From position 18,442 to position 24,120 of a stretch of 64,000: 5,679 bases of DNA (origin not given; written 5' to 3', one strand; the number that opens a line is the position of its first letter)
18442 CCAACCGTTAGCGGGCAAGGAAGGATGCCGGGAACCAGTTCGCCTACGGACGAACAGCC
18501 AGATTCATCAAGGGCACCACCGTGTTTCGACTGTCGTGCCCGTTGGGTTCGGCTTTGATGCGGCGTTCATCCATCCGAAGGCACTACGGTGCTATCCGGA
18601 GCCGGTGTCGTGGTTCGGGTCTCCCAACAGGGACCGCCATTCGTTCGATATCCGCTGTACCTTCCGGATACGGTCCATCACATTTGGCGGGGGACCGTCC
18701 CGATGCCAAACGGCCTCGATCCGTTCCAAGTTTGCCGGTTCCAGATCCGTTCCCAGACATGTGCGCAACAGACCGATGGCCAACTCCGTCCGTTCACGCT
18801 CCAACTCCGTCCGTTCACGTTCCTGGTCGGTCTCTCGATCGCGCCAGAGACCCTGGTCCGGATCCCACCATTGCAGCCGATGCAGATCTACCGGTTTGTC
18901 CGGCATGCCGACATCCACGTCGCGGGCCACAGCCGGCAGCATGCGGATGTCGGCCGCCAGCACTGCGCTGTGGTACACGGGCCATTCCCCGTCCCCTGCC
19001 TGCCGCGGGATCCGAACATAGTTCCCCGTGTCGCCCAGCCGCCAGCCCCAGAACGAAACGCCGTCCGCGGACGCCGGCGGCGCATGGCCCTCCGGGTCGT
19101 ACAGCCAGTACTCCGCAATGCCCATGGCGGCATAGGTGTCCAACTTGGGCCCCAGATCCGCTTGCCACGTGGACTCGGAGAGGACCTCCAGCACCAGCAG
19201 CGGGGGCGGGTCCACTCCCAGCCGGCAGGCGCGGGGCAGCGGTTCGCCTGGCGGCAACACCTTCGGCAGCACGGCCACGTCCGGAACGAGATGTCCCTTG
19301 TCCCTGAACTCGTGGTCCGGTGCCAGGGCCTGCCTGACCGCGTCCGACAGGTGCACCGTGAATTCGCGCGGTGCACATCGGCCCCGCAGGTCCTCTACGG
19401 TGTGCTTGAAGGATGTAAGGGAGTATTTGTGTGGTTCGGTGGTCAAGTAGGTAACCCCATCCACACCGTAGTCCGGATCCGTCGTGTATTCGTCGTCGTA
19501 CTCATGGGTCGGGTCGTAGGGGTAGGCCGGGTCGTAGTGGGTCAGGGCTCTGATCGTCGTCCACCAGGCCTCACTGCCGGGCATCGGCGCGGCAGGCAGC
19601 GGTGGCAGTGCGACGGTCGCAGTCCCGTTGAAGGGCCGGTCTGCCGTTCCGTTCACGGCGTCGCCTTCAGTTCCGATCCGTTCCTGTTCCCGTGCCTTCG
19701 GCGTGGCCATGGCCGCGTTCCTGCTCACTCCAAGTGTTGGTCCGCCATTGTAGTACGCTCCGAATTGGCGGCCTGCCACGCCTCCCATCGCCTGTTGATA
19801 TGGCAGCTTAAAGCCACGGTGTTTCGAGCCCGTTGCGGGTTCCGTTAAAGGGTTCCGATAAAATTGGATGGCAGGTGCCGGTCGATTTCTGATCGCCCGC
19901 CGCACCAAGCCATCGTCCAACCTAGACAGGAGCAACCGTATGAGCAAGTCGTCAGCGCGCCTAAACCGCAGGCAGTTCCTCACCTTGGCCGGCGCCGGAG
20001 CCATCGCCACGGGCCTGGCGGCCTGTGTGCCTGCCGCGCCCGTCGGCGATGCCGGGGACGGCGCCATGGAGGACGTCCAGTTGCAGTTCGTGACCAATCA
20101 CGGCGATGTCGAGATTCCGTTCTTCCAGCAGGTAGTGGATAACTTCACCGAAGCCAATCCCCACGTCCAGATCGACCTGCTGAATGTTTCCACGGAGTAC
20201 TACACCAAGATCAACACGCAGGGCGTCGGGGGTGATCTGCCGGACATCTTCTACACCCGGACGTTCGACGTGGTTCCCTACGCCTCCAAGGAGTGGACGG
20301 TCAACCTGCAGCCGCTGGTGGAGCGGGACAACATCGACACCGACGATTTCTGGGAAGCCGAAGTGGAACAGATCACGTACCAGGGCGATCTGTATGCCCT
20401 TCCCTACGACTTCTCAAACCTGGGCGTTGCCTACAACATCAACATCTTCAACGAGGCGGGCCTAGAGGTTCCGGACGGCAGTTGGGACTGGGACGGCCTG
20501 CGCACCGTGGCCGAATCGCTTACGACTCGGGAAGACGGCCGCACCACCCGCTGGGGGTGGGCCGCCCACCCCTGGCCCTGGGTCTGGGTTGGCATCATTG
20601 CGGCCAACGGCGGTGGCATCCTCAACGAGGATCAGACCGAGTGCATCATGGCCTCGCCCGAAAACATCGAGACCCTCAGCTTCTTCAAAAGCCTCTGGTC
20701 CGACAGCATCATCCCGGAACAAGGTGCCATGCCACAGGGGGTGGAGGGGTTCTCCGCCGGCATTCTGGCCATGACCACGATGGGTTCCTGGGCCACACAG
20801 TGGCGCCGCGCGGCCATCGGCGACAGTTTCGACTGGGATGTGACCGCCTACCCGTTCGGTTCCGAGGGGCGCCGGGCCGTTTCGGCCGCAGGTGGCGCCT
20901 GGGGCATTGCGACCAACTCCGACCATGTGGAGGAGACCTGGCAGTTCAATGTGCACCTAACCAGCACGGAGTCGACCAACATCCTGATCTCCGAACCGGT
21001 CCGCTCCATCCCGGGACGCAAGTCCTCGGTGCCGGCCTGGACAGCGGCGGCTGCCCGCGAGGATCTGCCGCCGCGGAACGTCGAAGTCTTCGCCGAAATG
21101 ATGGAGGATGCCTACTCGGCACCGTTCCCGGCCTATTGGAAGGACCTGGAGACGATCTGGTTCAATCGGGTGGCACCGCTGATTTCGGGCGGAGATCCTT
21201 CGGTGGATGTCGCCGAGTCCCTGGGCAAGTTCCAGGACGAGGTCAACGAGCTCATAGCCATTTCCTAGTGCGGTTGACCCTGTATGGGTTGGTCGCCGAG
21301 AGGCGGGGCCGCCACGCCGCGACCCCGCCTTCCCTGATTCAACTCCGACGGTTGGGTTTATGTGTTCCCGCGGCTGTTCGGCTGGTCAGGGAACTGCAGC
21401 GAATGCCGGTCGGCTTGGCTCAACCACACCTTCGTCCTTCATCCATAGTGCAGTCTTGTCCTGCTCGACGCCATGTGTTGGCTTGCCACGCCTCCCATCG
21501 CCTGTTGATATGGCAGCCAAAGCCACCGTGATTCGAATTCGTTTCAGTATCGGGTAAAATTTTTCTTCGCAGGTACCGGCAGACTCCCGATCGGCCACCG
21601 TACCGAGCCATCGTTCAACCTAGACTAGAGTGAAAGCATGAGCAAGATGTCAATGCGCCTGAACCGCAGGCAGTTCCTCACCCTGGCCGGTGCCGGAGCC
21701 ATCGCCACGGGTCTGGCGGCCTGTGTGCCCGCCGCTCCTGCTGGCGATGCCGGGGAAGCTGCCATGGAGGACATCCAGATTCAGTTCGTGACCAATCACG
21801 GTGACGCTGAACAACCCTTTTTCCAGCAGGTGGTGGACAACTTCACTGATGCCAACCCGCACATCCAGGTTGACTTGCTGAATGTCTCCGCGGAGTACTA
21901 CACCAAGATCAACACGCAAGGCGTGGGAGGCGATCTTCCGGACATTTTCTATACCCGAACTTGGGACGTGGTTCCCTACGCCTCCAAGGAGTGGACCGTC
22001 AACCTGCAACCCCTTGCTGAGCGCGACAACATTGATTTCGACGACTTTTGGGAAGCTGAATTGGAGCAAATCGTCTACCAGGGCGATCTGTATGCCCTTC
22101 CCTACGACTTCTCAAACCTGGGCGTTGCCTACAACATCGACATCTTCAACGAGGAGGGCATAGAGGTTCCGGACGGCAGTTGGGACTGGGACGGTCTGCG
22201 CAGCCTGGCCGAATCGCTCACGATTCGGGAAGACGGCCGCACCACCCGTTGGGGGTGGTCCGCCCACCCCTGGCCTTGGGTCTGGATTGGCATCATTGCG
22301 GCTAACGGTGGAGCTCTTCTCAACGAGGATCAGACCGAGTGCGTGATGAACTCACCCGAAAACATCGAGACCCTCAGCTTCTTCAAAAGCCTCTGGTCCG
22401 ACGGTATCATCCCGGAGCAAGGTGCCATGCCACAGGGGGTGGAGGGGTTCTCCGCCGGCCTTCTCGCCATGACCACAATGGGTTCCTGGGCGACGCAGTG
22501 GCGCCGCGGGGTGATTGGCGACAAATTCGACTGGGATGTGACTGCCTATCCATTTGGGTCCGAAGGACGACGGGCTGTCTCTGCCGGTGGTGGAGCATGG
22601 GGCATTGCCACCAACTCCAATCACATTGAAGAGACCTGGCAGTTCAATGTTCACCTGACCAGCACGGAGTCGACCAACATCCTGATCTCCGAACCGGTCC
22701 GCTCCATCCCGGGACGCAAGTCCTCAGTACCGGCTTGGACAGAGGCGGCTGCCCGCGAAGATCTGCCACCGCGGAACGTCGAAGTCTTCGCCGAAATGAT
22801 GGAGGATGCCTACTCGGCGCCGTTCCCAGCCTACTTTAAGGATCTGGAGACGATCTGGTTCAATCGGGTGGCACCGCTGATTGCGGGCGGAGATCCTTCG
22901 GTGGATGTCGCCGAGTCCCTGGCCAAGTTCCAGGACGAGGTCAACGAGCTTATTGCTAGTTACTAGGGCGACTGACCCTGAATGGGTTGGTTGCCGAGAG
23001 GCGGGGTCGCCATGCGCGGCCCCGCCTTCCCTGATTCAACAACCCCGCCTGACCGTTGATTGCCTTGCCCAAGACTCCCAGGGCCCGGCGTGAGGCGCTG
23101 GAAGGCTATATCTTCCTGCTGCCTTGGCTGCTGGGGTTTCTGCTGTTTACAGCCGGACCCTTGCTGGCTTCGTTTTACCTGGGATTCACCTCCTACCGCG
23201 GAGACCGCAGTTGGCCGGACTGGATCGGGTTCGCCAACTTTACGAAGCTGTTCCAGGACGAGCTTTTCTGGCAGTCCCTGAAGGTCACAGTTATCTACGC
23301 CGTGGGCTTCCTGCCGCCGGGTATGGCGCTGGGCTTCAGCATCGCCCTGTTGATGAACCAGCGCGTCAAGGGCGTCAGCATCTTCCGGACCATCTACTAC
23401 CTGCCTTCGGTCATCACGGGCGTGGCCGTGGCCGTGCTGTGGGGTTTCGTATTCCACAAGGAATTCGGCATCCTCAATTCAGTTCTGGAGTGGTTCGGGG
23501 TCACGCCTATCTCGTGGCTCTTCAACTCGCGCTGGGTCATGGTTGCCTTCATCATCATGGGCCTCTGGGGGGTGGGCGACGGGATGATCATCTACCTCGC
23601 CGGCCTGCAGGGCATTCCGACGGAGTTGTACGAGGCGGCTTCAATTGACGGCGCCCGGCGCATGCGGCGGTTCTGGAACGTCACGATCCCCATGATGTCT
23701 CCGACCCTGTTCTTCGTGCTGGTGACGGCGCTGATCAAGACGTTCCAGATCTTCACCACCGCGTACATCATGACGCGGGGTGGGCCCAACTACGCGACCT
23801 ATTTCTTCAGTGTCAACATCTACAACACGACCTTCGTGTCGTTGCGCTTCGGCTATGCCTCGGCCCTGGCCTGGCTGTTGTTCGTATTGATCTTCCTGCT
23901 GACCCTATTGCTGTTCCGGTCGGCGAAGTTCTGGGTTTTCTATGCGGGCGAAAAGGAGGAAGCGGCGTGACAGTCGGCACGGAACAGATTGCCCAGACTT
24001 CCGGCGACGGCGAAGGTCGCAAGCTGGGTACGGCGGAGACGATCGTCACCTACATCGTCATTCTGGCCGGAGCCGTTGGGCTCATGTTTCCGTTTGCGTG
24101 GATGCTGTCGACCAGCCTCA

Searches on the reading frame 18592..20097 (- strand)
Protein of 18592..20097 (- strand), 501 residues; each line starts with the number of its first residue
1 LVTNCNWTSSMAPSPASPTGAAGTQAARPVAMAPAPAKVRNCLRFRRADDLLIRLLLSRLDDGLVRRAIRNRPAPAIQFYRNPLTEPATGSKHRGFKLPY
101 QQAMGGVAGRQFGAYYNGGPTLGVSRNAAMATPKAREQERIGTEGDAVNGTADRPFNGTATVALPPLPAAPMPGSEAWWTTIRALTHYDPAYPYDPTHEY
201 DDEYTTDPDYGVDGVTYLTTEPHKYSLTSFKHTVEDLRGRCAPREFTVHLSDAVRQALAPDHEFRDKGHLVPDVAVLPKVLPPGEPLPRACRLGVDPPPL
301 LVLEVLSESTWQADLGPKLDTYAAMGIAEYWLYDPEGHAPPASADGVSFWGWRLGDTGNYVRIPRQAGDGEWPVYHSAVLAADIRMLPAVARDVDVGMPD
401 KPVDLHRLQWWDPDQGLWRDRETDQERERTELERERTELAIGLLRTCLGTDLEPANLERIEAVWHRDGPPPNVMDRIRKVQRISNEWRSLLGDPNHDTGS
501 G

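Call 3: search_protein_families(library=pfam, proteins=[window:18592-20097:-], max_evalue=1)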
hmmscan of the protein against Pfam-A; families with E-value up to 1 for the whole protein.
window:18592-20097:- (501 aa): 1 family
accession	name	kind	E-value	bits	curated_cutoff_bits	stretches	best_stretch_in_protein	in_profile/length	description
PF05685.18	Uma2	-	1.2e-13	51.3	27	1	265-337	65-133/172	Putative restriction endonuclease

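Call 14: search_protein_families(library=ncbifam, proteins=[window:18592-20097:-], max_evalue=1)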
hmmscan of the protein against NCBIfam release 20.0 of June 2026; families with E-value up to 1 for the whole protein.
window:18592-20097:- (501 aa): 0 families

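Call 79: search_protein_families(library=padloc, proteins=[window:18592-20097:-], max_evalue=0.01)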
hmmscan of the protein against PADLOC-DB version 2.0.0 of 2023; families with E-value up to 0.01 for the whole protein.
window:18592-20097:- (501 aa): 4 families
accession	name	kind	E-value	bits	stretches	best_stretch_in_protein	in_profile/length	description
PDLC04833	PDC-S03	-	7.6e-12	43.1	1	265-336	91-162/207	-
PDLC04832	PDC-S03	-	3.4e-10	38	1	266-336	80-143/188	-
PDLC04835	PDC-S03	-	1.3e-07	29.4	1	269-337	80-148/207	-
PDLC04834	PDC-S03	-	2.7e-06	25.2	1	298-338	103-143/184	-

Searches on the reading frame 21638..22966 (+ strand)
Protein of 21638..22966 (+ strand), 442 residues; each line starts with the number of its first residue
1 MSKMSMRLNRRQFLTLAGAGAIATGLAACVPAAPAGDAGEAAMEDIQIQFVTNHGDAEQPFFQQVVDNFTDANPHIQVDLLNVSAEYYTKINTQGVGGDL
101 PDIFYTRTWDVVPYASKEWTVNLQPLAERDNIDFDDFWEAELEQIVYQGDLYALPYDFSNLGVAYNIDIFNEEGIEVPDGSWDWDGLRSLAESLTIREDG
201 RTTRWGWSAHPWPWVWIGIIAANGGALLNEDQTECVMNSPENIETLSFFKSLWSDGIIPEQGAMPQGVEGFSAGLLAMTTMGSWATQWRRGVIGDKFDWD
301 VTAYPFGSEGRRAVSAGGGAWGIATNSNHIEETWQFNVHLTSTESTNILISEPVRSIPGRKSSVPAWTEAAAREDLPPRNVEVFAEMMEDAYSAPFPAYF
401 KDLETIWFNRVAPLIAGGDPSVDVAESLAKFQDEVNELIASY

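Call 92: search_protein_families(library=pfam, proteins=[window:21638-22966:+], max_evalue=0.00001)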
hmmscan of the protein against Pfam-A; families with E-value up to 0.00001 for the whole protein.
window:21638-22966:+ (442 aa): 2 families
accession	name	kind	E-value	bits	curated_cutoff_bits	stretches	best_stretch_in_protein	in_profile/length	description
PF01547.30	SBP_bac_1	-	1.6e-27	97.8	26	1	59-345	5-305/307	Bacterial extracellular solute-binding protein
PF13416.11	SBP_bac_8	-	1.6e-24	87.6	27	1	64-371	1-275/279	Bacterial extracellular solute-binding protein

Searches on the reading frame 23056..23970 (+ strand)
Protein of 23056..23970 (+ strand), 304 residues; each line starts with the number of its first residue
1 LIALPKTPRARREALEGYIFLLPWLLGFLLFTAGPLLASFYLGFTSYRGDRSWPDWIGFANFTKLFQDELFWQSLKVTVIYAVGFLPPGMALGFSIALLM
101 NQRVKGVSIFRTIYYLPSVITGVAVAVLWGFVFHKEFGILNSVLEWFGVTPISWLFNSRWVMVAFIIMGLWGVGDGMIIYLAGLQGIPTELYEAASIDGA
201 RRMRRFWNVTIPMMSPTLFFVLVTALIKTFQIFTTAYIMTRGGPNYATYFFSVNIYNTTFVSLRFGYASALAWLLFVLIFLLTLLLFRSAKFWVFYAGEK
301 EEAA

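Call 92: search_protein_families(library=pfam, proteins=[window:23056-23970:+], max_evalue=0.00001)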
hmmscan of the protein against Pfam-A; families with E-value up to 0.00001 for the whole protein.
window:23056-23970:+ (304 aa): 1 family
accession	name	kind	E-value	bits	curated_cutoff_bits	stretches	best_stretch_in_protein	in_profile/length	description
PF00528.27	BPD_transp_1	-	7.8e-14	52.2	26.4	1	89-285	1-174/184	Binding-protein-dependent transport system inner membrane component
